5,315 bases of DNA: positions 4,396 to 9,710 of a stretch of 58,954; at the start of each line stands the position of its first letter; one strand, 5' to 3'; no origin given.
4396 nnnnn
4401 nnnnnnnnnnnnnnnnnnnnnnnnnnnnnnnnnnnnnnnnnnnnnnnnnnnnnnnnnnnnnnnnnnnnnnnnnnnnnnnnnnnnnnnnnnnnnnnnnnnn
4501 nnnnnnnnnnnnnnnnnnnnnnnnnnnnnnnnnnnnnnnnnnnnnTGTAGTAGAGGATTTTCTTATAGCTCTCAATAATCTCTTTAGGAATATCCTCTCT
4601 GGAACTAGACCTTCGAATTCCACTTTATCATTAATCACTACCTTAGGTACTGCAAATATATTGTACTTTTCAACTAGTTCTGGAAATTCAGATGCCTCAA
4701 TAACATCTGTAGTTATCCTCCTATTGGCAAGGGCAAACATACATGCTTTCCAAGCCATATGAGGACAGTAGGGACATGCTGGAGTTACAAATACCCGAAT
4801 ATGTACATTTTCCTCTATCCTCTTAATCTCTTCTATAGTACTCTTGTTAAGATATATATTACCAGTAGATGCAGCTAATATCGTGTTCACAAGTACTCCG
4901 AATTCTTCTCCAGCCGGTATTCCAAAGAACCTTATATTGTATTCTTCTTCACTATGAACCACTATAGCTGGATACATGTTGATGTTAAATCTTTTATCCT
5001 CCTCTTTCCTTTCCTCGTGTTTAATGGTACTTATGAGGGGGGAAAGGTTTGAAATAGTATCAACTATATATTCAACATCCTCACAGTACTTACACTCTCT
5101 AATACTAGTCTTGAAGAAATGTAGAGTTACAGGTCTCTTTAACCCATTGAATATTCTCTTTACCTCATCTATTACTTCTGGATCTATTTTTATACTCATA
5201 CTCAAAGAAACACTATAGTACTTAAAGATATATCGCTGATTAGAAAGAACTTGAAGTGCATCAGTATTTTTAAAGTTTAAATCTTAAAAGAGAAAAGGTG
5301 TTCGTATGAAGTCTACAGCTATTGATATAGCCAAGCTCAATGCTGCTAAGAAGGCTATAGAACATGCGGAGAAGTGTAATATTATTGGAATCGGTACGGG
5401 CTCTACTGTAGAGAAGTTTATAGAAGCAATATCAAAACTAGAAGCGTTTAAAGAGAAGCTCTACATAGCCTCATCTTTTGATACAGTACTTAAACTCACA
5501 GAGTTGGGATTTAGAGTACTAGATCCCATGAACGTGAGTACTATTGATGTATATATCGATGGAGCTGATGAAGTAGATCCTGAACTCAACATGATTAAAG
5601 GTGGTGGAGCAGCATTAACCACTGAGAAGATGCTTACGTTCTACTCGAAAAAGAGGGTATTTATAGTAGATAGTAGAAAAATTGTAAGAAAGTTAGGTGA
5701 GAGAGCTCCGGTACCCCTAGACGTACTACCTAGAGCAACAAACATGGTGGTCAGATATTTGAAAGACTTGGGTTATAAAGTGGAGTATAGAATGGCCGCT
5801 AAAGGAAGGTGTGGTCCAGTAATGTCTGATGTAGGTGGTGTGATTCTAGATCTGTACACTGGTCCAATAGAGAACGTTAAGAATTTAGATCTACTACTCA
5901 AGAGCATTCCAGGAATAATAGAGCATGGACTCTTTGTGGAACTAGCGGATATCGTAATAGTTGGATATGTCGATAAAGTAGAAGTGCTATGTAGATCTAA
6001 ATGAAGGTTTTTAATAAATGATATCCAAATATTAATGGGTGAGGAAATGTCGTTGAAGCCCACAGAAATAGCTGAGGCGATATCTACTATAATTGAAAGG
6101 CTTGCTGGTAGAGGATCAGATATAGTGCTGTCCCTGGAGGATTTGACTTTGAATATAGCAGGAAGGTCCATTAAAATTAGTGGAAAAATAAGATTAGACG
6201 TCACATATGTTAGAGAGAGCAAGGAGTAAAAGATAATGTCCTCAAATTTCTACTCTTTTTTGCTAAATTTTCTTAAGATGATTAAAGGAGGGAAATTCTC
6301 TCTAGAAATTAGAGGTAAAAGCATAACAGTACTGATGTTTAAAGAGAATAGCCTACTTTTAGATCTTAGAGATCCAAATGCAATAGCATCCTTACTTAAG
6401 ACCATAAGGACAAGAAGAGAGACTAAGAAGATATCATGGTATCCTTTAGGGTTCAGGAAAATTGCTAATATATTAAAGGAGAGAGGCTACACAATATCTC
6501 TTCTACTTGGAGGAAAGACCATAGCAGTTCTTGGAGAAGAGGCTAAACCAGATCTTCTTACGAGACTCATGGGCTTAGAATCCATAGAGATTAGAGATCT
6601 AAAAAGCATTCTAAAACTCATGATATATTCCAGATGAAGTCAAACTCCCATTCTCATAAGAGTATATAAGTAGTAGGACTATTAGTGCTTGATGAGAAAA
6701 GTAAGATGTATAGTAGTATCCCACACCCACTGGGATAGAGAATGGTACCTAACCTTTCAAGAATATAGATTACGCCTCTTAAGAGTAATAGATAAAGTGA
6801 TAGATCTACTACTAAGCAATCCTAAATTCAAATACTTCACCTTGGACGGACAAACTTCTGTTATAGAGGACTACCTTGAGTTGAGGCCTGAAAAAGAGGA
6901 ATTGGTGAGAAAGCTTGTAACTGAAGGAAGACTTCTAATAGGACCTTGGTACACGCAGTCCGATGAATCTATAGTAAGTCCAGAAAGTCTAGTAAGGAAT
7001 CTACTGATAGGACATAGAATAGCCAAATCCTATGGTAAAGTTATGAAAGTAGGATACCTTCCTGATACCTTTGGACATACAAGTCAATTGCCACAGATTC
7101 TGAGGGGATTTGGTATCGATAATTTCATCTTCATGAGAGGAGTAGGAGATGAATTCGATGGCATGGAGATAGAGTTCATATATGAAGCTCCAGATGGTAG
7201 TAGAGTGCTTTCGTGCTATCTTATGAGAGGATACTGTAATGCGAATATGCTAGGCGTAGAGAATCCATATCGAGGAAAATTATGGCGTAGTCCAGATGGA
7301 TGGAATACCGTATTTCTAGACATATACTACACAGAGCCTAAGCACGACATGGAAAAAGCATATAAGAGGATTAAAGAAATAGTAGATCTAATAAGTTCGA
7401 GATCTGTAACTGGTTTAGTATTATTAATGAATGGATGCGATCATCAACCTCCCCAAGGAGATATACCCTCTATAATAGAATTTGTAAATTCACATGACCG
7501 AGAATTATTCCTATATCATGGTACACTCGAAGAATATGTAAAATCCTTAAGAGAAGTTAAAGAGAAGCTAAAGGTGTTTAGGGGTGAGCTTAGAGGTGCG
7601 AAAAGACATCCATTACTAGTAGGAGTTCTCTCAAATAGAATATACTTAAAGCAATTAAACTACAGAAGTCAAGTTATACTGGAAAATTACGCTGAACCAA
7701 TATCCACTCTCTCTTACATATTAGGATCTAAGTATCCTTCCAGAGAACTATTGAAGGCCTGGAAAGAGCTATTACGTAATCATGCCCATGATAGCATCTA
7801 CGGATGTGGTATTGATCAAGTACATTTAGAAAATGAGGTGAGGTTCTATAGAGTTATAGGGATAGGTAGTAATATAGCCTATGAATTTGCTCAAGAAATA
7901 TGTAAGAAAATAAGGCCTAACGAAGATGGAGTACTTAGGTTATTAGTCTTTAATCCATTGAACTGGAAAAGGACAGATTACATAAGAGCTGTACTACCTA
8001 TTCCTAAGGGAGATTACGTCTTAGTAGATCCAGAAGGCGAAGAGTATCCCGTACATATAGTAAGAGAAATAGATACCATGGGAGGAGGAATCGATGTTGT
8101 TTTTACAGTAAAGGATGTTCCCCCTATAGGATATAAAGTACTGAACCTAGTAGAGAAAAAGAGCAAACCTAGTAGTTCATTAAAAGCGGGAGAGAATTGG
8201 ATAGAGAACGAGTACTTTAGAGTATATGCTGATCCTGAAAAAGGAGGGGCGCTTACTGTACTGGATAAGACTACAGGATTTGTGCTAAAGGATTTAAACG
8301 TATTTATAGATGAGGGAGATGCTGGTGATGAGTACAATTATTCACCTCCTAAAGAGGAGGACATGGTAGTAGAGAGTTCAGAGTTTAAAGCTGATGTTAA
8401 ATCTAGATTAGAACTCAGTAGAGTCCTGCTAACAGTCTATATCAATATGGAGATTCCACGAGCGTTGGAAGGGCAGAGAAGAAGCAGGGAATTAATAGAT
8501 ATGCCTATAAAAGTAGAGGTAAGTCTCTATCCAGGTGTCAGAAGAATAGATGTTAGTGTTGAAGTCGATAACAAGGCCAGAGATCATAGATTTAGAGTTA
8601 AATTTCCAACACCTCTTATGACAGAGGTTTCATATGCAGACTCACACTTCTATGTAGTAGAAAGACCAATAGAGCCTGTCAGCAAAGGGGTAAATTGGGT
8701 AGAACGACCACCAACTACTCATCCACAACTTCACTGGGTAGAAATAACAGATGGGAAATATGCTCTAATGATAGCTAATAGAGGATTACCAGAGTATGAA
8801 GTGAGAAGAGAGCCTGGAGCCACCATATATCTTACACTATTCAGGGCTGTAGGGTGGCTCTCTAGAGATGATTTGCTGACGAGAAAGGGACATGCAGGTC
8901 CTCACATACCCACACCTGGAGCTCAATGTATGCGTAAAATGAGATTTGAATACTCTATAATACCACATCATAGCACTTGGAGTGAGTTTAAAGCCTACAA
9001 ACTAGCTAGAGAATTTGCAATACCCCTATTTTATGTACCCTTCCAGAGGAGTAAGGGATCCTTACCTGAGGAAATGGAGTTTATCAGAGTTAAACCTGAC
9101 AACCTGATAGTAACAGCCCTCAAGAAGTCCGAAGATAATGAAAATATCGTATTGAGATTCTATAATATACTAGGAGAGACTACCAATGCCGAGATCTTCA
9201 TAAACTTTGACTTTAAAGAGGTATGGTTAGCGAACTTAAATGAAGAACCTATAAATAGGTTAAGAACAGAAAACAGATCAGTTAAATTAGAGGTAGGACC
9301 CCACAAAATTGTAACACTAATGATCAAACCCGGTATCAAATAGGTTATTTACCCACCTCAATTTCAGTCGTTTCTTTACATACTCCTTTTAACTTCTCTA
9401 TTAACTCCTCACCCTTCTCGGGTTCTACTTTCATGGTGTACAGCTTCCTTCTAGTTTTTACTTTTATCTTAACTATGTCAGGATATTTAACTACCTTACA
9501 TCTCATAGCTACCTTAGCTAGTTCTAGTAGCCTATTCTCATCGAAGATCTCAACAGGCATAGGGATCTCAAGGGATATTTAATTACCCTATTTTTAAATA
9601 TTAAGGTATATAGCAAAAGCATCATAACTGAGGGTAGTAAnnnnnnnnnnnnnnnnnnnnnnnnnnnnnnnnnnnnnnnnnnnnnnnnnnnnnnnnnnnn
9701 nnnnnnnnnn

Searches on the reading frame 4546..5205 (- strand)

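Call 17: search_protein_families(library=pfam, proteins=[window:4546-5205:-], max_evalue=0.01)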
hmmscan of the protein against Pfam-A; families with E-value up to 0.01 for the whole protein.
window:4546-5205:- (220 aa): 5 families
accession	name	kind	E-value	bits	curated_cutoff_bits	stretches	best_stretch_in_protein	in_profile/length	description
PF13192.12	Thioredoxin_3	-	9e-22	77.3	24.8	1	135-211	2-75/76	Thioredoxin domain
PF00085.26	Thioredoxin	-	1.7e-05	25.2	23.5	0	131-192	17-79/103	Thioredoxin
PF13098.12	Thioredoxin_2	-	0.00017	22.3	27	0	137-210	10-104/104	Thioredoxin-like domain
PF14595.12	Thioredoxin_9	-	0.0004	20.7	25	1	116-195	25-107/129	Thioredoxin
PF23357.1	DUF7088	-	0.0042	17.7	27.8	0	119-145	7-33/105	Domain of unknown function (DUF7088)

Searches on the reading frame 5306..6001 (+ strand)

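Call 17: search_protein_families(library=pfam, proteins=[window:5306-6001:+], max_evalue=0.01)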
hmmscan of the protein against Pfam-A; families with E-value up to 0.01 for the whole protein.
window:5306-6001:+ (232 aa): 1 family
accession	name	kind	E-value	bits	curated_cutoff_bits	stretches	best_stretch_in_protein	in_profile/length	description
PF06026.20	Rib_5-P_isom_A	-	1.6e-52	178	26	1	53-222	2-171/173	Ribose 5-phosphate isomerase A (phosphoriboisomerase A)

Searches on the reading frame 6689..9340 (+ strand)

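Call 17: search_protein_families(library=pfam, proteins=[window:6689-9340:+], max_evalue=0.01)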
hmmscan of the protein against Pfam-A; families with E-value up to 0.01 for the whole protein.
window:6689-9340:+ (884 aa): 4 families
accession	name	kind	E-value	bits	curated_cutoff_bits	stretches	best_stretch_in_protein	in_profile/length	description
PF01074.27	Glyco_hydro_38N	-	4e-42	144.9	25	1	8-292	3-260/270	Glycosyl hydrolases family 38 N-terminal domain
PF17677.7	Glyco_hydro38C2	-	1.2e-18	67.5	22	1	805-877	1-72/72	Glycosyl hydrolases family 38 C-terminal beta sandwich domain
PF07748.19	Glyco_hydro_38C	-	4.6e-15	56.9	25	1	505-723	1-202/206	Glycosyl hydrolases family 38 C-terminal domain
PF09261.16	Alpha-mann_mid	-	2.1e-11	44.2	31.1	1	312-402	5-94/96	Alpha mannosidase middle domain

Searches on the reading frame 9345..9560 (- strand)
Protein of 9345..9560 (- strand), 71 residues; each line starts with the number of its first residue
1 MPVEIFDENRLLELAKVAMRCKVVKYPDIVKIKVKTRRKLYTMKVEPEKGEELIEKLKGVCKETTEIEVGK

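Call 79: search_protein_families(library=pfam, proteins=[window:9345-9560:-], max_evalue=0.001)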
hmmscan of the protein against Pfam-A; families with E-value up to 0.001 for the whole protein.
window:9345-9560:- (71 aa): 1 family
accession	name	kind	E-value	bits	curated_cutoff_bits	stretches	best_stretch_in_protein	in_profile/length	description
PF01781.23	Ribosomal_L38e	-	2.1e-06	28.1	27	1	10-58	9-60/68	Ribosomal L38e protein family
